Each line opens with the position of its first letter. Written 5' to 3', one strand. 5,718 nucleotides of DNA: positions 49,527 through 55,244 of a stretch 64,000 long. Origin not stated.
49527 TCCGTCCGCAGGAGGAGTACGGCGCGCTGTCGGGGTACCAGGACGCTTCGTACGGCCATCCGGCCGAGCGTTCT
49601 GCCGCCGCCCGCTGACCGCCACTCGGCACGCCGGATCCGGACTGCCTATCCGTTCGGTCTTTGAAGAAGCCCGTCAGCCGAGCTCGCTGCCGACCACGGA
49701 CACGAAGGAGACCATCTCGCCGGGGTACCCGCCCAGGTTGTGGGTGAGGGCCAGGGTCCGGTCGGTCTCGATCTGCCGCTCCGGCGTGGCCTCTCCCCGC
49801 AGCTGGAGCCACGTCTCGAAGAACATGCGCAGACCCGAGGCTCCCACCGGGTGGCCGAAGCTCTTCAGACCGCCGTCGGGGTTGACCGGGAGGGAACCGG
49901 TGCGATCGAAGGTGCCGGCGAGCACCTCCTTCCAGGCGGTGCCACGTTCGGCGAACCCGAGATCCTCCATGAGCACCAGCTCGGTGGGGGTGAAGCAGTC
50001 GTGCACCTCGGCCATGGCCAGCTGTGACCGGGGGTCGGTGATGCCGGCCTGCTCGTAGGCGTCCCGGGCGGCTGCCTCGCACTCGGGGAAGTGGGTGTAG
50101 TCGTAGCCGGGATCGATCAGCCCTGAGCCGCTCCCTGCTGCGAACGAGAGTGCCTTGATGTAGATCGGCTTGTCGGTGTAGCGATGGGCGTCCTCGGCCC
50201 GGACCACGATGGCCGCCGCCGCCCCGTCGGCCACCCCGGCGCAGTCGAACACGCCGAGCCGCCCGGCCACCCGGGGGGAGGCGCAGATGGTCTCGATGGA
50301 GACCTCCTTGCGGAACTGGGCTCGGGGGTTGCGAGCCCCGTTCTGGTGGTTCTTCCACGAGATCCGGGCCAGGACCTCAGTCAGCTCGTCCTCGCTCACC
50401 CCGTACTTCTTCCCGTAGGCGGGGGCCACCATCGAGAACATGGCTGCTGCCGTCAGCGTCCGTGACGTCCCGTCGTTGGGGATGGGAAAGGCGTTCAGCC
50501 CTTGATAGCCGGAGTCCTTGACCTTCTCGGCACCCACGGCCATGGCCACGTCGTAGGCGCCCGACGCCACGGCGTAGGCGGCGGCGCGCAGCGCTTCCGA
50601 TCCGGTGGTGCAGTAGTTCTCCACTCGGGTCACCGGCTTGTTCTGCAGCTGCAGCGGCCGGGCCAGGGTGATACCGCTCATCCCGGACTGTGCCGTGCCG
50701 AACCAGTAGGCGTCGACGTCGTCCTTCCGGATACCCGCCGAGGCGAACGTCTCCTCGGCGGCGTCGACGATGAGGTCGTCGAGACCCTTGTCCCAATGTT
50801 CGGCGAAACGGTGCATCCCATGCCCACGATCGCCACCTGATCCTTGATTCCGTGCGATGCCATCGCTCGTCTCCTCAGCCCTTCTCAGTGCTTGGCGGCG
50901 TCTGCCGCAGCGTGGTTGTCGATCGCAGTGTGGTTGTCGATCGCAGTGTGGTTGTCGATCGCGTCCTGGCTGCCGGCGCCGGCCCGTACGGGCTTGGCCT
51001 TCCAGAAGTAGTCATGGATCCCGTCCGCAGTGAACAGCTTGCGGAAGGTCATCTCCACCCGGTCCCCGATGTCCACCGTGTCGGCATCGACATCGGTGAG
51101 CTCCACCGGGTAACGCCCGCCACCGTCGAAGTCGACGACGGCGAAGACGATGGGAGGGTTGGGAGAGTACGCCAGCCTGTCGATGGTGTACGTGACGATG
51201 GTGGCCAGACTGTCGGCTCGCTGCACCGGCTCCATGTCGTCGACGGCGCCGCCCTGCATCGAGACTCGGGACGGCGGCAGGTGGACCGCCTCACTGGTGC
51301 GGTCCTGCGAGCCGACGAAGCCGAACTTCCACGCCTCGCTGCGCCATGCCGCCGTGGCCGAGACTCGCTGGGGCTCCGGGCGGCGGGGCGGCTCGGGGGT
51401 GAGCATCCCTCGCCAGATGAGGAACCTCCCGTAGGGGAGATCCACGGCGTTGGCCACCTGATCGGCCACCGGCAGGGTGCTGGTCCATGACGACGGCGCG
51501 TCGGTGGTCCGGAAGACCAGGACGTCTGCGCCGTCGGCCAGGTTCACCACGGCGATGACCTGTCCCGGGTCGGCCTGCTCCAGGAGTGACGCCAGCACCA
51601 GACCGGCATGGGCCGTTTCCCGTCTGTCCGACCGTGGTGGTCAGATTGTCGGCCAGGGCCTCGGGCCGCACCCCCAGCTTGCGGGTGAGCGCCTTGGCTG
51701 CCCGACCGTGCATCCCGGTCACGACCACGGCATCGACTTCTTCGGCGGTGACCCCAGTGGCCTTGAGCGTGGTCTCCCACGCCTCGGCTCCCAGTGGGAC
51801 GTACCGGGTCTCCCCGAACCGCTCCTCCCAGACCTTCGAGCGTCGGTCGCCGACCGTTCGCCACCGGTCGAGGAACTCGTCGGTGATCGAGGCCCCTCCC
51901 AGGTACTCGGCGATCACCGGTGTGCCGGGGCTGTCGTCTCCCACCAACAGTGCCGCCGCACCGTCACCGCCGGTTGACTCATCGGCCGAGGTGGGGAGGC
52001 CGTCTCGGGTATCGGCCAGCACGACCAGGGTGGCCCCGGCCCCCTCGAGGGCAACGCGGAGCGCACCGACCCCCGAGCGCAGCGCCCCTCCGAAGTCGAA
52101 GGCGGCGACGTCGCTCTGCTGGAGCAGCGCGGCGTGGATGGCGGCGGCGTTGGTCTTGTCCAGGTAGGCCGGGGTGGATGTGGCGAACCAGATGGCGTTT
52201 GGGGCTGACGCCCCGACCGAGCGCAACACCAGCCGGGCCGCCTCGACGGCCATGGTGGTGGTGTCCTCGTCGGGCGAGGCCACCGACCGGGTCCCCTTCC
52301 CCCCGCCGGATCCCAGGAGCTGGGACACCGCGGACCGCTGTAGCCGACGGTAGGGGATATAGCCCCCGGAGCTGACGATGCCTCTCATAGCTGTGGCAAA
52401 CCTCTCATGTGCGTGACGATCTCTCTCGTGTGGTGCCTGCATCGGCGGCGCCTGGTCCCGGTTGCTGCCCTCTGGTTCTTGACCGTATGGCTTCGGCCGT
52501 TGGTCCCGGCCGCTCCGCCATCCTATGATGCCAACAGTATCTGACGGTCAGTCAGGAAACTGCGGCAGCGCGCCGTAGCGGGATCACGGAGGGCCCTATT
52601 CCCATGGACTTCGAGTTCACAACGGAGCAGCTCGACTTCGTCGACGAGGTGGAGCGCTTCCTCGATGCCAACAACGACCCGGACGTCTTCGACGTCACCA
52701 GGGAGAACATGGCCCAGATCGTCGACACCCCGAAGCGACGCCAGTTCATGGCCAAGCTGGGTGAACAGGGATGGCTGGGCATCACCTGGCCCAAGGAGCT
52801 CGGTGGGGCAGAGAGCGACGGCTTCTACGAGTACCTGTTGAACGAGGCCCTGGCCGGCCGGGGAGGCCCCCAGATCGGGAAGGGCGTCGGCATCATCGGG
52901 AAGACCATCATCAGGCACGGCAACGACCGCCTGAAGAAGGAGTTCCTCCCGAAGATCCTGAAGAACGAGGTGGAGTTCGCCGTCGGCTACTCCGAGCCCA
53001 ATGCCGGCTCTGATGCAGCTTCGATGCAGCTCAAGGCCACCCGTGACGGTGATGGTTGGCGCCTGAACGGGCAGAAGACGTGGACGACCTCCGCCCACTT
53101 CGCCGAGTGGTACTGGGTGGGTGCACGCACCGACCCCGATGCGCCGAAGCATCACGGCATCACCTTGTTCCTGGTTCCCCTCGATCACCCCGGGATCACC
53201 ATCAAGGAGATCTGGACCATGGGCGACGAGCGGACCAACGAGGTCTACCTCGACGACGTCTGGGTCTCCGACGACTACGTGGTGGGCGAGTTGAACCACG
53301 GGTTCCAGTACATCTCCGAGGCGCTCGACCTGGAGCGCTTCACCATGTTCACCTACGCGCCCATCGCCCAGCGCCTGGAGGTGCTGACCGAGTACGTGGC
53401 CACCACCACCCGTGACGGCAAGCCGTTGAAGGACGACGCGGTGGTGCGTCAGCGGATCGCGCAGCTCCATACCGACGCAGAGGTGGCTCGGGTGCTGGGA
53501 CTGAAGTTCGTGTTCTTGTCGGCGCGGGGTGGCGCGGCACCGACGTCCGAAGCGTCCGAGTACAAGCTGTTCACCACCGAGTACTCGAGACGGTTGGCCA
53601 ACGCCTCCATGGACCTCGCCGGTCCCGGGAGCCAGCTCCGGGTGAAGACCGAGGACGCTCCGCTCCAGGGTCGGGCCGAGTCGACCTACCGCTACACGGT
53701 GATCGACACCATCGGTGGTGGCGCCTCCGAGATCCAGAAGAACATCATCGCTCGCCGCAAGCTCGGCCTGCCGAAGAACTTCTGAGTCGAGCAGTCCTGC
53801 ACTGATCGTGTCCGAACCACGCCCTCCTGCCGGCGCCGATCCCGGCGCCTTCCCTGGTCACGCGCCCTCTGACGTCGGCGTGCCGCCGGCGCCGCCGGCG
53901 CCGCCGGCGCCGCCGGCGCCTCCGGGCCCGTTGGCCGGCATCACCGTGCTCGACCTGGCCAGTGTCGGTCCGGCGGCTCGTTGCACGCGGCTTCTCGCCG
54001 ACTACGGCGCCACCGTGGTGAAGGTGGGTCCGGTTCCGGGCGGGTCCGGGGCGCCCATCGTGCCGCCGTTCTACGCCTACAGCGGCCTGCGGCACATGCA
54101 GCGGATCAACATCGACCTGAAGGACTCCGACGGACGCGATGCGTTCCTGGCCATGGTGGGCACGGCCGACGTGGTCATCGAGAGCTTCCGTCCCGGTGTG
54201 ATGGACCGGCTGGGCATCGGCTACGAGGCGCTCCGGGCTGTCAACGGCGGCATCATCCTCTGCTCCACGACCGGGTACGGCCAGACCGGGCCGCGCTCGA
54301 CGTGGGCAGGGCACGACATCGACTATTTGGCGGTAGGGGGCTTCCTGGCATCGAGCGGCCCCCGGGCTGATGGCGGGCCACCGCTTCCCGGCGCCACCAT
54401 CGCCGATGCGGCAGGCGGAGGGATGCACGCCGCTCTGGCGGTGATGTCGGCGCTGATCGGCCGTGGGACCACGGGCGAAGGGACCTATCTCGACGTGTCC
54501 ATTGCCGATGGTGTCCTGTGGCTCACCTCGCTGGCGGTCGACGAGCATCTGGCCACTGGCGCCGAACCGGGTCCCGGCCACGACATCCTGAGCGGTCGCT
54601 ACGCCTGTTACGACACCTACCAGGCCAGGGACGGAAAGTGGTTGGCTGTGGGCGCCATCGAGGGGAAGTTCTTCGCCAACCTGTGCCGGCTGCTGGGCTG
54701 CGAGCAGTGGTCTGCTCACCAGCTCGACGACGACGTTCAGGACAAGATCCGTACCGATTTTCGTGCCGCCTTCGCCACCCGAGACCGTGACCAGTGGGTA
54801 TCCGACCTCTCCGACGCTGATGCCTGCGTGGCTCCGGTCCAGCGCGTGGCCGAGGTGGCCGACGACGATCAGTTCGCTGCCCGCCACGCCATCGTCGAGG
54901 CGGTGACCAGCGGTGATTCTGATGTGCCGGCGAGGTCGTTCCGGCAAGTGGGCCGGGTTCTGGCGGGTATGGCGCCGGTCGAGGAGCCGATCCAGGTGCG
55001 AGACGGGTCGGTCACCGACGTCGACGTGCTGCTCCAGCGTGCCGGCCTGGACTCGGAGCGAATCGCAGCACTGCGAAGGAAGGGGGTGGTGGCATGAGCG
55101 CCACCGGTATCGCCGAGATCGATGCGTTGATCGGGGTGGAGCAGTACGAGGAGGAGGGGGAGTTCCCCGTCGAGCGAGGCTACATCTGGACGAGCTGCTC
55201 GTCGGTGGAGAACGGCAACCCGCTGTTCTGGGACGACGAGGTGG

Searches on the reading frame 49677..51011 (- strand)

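Call 53: search_protein_families(library=pfam, proteins=[window:49677-51011:-], max_evalue=0.00001)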
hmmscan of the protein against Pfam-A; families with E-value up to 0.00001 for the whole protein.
window:49677-51011:- (445 aa): 3 families
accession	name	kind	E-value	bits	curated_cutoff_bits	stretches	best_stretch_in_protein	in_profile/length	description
PF22691.2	Thiolase_C_1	-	2.3e-34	118.6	28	1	304-431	14-135/144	Thiolase C-terminal domain-like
PF00108.29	Thiolase_N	-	1.3e-14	54.6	26.4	1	75-243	21-217/260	Thiolase, N-terminal domain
PF02803.24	Thiolase_C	-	3.3e-07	30.4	27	1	314-405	27-98/123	Thiolase, C-terminal domain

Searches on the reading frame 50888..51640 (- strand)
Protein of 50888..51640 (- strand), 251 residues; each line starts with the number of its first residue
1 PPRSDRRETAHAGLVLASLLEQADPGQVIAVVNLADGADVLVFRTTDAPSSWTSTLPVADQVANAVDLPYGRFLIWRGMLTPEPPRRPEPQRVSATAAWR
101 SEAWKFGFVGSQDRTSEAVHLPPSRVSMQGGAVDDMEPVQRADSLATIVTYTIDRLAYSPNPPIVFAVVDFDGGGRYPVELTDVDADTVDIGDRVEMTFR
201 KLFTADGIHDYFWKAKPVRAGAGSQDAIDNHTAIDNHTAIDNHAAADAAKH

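Call 53: search_protein_families(library=pfam, proteins=[window:50888-51640:-], max_evalue=0.00001)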
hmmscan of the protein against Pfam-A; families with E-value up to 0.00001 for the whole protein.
window:50888-51640:- (251 aa): 1 family
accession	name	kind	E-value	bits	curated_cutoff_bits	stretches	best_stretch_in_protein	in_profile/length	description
PF01796.24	OB_ChsH2_C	-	1.4e-12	47.8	27.1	1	146-200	8-65/65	ChsH2, C-terminal OB-fold domain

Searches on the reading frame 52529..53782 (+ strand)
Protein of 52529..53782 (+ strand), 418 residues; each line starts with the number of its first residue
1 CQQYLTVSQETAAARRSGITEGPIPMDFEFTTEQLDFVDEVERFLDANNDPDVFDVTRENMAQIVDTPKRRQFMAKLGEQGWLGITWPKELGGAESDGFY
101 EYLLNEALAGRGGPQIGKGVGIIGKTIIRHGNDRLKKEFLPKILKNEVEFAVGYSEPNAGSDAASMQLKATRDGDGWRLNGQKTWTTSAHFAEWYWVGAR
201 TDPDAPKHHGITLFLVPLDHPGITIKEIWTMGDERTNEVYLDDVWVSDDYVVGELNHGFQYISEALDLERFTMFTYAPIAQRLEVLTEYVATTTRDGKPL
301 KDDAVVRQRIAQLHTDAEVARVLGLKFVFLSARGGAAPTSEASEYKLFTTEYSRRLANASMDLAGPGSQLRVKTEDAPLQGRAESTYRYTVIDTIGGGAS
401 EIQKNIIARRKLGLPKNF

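Call 53: search_protein_families(library=pfam, proteins=[window:52529-53782:+], max_evalue=0.00001)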
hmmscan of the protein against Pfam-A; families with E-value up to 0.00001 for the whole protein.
window:52529-53782:+ (418 aa): 3 families
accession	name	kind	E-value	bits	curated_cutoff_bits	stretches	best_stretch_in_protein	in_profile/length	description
PF00441.29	Acyl-CoA_dh_1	-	5.1e-24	85.6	22.4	1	256-411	1-149/150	Acyl-CoA dehydrogenase, C-terminal domain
PF02770.24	Acyl-CoA_dh_M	-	1.4e-23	83.3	33.3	1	151-244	1-97/97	Acyl-CoA dehydrogenase, middle domain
PF02771.21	Acyl-CoA_dh_N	-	6.2e-17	62.4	22.9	1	31-147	1-113/113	Acyl-CoA dehydrogenase, N-terminal domain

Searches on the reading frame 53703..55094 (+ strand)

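Call 53: search_protein_families(library=pfam, proteins=[window:53703-55094:+], max_evalue=0.00001)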
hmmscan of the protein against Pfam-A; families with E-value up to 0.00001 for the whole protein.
window:53703-55094:+ (464 aa): 1 family
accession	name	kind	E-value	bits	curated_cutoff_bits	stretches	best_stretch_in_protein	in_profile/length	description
PF02515.22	CoA_transf_3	-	2e-80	271.1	23.3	1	77-409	1-340/366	CoA-transferase family III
